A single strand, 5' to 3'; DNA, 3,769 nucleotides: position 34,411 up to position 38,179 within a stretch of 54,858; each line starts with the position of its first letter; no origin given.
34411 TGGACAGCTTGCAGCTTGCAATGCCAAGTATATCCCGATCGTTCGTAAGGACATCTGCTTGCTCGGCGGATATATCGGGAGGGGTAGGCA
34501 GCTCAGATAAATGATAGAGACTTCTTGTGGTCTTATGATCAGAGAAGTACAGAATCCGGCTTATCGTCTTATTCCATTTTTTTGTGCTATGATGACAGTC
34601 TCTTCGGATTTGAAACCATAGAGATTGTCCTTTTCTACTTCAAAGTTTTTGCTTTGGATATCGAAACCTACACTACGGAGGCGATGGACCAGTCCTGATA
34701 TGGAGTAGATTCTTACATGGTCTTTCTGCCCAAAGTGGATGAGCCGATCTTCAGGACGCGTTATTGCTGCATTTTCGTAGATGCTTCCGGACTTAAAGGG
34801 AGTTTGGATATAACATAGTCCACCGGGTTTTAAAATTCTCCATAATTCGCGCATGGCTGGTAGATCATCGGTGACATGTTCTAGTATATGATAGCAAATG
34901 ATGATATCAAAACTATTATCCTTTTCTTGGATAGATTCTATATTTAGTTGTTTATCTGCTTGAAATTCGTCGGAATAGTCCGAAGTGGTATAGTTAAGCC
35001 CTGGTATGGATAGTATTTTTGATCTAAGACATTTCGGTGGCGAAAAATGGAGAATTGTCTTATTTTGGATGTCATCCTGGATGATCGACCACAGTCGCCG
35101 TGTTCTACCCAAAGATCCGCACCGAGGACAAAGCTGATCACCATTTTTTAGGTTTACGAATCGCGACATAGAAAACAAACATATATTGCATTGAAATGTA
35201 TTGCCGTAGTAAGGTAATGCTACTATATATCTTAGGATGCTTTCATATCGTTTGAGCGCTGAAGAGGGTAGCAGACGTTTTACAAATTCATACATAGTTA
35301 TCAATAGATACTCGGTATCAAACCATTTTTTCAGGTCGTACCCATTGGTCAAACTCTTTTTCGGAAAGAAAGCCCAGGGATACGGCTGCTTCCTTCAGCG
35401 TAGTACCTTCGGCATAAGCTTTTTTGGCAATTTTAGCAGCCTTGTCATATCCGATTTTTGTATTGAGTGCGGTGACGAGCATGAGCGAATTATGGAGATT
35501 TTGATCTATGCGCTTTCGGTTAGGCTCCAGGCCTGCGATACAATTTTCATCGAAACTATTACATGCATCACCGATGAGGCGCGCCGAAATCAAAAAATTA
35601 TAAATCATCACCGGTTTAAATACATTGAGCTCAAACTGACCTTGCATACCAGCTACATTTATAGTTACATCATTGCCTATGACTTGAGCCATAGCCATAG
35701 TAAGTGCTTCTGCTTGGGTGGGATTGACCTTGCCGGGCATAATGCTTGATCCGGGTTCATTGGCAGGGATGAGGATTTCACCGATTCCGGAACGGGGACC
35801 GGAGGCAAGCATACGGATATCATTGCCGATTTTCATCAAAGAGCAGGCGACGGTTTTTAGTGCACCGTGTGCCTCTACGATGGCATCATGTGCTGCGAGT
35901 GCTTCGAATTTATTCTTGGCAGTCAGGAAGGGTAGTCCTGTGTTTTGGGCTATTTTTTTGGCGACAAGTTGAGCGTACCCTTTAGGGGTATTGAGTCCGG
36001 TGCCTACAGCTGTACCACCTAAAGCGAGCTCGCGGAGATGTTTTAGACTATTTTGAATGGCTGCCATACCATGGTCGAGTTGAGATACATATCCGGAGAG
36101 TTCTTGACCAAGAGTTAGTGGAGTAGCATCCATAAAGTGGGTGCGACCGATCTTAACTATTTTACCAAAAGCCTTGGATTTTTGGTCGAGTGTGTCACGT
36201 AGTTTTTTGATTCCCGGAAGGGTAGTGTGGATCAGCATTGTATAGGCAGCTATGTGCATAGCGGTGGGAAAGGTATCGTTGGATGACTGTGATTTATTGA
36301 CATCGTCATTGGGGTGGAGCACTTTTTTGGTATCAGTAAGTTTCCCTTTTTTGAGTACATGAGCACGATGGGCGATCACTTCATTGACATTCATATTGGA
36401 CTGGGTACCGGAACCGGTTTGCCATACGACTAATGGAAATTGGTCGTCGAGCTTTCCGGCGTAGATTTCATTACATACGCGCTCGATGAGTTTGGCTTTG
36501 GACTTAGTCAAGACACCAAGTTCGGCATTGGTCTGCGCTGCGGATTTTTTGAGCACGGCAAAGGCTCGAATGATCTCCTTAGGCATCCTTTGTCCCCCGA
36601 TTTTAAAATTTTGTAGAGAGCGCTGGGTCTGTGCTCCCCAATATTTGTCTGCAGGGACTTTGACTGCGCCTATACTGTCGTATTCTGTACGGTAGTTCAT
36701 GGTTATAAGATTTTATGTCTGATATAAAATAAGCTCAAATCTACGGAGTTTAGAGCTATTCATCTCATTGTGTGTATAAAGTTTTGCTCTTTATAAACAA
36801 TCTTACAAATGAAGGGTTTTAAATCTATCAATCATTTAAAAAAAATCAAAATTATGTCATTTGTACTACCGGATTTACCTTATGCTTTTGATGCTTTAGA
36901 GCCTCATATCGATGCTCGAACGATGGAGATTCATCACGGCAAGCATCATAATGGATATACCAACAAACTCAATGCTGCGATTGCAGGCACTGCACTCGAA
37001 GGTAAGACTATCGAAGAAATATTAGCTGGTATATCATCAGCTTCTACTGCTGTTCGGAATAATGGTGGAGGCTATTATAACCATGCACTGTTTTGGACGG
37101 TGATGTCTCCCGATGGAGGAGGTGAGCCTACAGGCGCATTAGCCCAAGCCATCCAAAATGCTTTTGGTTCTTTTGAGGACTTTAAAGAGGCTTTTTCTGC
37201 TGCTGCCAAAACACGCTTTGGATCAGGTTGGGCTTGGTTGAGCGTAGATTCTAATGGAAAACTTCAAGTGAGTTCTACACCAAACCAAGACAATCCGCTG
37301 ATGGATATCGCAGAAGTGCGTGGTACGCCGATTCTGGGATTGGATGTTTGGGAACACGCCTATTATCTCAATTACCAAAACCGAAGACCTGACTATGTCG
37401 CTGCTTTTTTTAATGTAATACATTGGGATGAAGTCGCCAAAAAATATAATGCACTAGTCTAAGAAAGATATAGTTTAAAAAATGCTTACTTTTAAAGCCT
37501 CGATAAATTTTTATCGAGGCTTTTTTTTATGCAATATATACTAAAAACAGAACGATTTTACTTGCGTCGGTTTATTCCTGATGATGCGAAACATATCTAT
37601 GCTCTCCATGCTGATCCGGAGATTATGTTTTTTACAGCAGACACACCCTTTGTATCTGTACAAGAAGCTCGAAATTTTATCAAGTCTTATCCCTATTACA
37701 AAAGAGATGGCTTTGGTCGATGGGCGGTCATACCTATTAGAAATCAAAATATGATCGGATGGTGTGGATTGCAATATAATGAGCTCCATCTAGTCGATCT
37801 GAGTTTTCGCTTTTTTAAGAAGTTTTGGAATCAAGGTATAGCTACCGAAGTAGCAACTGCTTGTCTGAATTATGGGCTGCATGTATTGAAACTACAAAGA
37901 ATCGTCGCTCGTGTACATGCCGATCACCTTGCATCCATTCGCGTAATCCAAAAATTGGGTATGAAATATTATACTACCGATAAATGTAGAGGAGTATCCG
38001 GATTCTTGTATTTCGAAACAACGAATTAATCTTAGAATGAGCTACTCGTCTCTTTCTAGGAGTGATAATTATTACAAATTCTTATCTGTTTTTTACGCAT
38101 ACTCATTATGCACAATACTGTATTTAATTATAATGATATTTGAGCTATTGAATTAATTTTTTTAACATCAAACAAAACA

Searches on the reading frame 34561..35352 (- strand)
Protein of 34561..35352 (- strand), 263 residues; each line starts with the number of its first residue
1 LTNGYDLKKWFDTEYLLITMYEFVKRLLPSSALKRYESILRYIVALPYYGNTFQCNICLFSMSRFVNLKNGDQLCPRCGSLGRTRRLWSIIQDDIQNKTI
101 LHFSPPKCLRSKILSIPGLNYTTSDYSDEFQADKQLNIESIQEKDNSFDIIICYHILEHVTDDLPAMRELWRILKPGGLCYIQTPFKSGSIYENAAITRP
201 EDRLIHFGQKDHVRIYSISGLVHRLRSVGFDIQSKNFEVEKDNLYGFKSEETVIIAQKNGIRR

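Call 34: search_protein_families(library=pfam, proteins=[window:34561-35352:-], max_evalue=0.00001)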
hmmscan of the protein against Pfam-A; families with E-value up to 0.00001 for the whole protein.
window:34561-35352:- (263 aa): 5 families
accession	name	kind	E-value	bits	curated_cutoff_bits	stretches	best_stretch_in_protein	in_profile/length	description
PF13489.12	Methyltransf_23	-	7.9e-13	48.9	27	1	118-234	44-163/164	Methyltransferase domain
PF08241.18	Methyltransf_11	-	4.1e-12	47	21.2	1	134-182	47-95/95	Methyltransferase domain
PF13649.12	Methyltransf_25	-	1.1e-07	32.8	27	1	135-178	52-97/97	Methyltransferase domain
PF13847.12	Methyltransf_31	-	1.1e-07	32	27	1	135-186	60-113/145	Methyltransferase domain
PF08242.18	Methyltransf_12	-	2e-07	32.1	30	1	130-179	47-97/98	Methyltransferase domain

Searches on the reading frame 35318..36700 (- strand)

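Call 34: search_protein_families(library=pfam, proteins=[window:35318-36700:-], max_evalue=0.00001)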
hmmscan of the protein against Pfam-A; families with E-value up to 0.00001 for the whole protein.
window:35318-36700:- (460 aa): 2 families
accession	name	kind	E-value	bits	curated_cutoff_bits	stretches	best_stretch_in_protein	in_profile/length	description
PF00206.25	Lyase_1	-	3.7e-112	375.2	27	1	11-342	1-312/312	Lyase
PF10415.14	FumaraseC_C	-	6.2e-26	91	32.5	1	408-460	1-53/54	Fumarase C C-terminus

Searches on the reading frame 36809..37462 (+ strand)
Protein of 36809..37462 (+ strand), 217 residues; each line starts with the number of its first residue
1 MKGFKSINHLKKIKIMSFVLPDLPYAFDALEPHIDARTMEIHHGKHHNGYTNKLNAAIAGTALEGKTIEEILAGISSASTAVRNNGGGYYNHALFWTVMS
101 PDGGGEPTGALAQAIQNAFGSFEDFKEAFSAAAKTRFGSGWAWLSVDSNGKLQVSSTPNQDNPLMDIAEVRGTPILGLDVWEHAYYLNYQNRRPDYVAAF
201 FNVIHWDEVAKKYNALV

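Call 34: search_protein_families(library=pfam, proteins=[window:36809-37462:+], max_evalue=0.00001)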
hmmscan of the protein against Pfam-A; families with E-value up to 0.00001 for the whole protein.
window:36809-37462:+ (217 aa): 2 families
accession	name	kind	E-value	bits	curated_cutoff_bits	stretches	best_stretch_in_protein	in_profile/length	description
PF02777.23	Sod_Fe_C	-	2.8e-42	143.4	20.9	1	107-211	1-101/102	Iron/manganese superoxide dismutases, C-terminal domain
PF00081.27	Sod_Fe_N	-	1.3e-30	106.1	27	1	18-100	2-82/82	Iron/manganese superoxide dismutases, alpha-hairpin domain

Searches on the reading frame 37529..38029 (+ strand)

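Call 34: search_protein_families(library=pfam, proteins=[window:37529-38029:+], max_evalue=0.00001)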
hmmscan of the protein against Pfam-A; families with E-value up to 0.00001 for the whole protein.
window:37529-38029:+ (166 aa): 2 families
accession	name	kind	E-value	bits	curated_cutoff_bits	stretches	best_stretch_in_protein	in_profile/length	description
PF13302.13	Acetyltransf_3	-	1.9e-30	106.8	25.4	1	9-146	1-138/138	Acetyltransferase (GNAT) domain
PF00583.31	Acetyltransf_1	-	3.5e-07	30.9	20.7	1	56-145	27-116/116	Acetyltransferase (GNAT) family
